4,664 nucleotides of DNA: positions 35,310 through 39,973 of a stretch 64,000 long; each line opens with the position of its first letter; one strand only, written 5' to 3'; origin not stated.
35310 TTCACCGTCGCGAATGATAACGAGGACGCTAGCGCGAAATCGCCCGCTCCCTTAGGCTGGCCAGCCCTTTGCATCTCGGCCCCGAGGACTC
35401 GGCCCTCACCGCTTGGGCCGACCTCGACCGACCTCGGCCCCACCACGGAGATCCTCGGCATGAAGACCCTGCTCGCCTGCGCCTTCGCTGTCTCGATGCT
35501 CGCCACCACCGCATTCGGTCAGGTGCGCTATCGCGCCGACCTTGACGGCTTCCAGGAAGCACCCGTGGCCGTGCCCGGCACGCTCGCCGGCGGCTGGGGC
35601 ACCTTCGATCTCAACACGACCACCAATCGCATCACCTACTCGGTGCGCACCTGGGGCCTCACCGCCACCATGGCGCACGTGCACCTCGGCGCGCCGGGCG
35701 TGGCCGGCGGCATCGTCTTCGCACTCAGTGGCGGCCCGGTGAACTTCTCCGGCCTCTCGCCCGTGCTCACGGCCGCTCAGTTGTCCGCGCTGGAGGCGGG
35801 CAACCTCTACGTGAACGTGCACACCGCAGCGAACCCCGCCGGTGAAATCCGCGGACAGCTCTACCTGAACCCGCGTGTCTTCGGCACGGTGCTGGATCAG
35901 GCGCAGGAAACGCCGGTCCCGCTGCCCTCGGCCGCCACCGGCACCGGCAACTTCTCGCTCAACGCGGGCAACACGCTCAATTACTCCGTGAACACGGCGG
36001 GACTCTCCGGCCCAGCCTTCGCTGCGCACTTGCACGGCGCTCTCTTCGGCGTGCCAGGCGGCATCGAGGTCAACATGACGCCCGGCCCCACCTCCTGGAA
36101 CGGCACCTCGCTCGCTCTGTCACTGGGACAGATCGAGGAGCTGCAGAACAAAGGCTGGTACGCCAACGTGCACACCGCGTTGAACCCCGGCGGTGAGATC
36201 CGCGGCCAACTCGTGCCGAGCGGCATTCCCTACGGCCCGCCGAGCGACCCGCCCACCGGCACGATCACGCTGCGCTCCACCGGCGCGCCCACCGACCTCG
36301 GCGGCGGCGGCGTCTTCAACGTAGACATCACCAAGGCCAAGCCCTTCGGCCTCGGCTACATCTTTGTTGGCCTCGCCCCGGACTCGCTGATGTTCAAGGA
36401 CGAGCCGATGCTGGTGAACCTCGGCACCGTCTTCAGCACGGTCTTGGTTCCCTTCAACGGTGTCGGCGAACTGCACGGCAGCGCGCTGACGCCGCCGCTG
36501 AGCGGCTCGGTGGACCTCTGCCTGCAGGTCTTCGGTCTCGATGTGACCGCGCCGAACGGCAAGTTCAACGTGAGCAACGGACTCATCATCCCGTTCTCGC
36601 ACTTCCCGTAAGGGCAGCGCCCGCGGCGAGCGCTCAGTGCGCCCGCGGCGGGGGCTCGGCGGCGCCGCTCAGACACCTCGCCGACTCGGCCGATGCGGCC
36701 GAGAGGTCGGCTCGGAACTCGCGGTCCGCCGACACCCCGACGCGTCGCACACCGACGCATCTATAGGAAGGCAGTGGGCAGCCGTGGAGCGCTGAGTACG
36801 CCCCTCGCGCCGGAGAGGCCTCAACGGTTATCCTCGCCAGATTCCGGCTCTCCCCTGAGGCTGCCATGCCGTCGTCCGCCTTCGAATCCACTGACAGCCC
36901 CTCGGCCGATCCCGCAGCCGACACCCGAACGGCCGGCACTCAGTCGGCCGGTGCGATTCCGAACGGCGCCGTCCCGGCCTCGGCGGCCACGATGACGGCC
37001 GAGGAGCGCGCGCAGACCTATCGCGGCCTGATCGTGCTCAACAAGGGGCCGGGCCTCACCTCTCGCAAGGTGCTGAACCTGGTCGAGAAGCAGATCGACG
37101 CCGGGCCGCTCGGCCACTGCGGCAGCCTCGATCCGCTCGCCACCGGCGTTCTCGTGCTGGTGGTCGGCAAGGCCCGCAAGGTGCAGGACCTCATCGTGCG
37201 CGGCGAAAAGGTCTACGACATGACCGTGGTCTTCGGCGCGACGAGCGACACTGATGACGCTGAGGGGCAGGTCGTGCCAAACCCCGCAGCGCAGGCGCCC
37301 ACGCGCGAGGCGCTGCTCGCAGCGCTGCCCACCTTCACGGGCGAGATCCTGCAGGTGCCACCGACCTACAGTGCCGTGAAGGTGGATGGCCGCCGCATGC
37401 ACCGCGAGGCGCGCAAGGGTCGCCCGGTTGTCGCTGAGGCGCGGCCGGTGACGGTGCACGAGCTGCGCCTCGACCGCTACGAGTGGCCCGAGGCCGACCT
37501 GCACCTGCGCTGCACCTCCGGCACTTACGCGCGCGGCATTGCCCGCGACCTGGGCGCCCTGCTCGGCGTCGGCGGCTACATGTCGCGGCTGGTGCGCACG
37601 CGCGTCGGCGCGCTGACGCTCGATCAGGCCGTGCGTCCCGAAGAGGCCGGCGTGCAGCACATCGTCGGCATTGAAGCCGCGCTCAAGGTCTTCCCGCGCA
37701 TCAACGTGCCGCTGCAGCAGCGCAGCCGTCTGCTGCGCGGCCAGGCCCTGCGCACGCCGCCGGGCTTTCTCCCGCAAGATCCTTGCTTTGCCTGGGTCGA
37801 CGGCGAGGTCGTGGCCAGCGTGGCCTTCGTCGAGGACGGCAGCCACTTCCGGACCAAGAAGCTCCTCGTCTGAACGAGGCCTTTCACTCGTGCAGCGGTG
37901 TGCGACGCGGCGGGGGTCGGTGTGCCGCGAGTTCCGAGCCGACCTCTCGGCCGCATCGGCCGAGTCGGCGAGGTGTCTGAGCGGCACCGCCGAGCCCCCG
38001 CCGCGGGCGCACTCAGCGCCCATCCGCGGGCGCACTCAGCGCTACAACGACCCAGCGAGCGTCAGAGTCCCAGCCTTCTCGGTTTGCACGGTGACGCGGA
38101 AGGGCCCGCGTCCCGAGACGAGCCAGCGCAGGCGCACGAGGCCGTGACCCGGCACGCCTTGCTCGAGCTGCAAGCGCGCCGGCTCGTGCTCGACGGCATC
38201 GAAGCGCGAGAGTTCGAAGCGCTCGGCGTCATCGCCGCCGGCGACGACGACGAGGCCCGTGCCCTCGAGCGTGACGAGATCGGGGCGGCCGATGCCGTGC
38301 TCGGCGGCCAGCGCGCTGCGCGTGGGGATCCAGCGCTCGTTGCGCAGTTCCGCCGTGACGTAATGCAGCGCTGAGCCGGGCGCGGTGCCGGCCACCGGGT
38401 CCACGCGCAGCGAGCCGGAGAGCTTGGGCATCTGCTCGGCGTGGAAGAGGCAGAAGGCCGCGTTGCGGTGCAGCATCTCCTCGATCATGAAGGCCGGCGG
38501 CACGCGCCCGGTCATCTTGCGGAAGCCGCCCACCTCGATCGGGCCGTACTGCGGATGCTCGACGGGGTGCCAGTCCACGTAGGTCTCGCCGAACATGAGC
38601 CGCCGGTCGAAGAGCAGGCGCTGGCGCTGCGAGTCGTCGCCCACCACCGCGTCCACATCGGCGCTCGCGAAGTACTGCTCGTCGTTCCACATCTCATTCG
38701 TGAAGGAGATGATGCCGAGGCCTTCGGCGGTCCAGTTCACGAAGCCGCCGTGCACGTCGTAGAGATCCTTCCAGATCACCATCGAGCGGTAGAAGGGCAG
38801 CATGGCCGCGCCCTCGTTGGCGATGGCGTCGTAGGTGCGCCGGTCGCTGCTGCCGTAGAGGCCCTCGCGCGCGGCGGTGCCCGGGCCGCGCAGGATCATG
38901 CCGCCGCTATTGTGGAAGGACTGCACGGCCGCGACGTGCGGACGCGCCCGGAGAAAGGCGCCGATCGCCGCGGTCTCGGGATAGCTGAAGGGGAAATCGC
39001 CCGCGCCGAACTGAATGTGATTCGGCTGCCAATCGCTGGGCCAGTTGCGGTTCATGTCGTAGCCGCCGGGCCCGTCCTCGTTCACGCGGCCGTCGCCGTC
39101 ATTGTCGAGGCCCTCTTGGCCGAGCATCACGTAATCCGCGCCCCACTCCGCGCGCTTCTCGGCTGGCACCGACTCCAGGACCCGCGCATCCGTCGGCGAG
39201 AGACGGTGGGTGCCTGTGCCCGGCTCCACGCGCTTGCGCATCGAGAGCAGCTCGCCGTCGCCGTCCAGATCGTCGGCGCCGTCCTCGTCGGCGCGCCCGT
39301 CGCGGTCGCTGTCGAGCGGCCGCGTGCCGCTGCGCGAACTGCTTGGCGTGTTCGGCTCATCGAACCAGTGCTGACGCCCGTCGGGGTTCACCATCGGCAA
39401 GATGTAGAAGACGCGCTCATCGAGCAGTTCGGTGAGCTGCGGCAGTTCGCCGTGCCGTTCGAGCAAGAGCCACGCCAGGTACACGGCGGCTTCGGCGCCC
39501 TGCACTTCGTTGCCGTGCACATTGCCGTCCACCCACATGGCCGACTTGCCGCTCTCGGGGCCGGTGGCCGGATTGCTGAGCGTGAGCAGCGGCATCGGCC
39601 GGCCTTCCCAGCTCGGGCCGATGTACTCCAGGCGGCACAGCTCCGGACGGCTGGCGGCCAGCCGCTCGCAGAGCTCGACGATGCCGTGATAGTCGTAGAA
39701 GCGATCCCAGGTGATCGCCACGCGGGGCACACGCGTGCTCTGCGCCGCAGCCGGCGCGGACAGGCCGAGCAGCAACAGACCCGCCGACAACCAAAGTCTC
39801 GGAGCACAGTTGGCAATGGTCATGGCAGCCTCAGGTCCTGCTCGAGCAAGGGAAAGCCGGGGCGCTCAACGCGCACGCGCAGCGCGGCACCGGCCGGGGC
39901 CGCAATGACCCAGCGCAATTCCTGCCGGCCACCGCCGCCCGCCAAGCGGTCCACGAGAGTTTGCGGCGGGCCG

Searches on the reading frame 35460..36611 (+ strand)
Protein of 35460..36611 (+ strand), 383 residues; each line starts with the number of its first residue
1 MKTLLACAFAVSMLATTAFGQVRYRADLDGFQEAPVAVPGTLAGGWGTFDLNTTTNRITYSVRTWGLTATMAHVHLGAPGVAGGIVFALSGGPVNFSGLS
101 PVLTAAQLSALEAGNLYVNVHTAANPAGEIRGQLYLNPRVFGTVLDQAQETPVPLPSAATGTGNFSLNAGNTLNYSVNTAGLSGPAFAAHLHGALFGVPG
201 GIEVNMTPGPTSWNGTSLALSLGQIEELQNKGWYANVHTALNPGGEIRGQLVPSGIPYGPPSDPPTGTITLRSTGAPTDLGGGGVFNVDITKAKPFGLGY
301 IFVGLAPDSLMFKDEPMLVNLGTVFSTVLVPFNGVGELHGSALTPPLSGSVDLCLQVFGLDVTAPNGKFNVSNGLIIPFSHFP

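Call 5: search_protein_families(library=pfam, proteins=[window:35460-36611:+], max_evalue=1)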
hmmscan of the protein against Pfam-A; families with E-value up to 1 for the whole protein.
window:35460-36611:+ (383 aa): 1 family
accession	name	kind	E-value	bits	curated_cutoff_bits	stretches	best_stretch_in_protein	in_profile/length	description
PF07452.17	CHRD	-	1.2e-53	181.3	24.1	2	25-134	2-117/117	CHRD domain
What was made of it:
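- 36294..36608 (+): Divergent module at the C-terminus of protein B, which has two CHRD domains (gene 35460-36611). It retains FK, LQ.F.LD and VSNGL. Pfam finds CHRD twice (call 5).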

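Call 6: search_protein_families(library=ncbifam, proteins=[window:35460-36611:+], max_evalue=1)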
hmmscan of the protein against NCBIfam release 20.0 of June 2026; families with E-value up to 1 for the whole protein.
window:35460-36611:+ (383 aa): 0 families

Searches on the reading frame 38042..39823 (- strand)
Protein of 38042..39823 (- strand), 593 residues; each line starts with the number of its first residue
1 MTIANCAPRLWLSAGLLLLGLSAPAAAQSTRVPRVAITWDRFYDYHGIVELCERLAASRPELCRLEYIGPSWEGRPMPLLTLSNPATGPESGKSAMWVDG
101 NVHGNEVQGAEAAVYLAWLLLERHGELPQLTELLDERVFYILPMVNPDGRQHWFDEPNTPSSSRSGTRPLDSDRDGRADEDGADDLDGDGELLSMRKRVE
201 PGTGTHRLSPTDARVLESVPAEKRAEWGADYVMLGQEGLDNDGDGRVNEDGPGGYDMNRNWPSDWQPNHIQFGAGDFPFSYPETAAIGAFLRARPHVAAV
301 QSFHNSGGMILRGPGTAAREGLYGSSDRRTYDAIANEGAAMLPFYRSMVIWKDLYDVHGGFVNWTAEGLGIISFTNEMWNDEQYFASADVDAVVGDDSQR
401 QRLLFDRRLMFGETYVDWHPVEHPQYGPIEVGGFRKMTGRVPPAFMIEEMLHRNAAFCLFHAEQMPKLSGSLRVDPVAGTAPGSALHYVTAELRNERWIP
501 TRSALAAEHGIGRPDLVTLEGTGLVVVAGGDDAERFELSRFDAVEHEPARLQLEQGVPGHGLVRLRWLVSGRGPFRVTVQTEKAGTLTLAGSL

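Call 15: search_protein_families(library=pfam, proteins=[window:38042-39823:-], max_evalue=0.001)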
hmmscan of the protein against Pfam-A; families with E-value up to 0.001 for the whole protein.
window:38042-39823:- (593 aa): 1 family
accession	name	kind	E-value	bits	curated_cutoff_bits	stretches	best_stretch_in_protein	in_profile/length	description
PF00246.29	Peptidase_M14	-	3.7e-42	145.3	21.6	2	48-155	1-108/286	Zinc carboxypeptidase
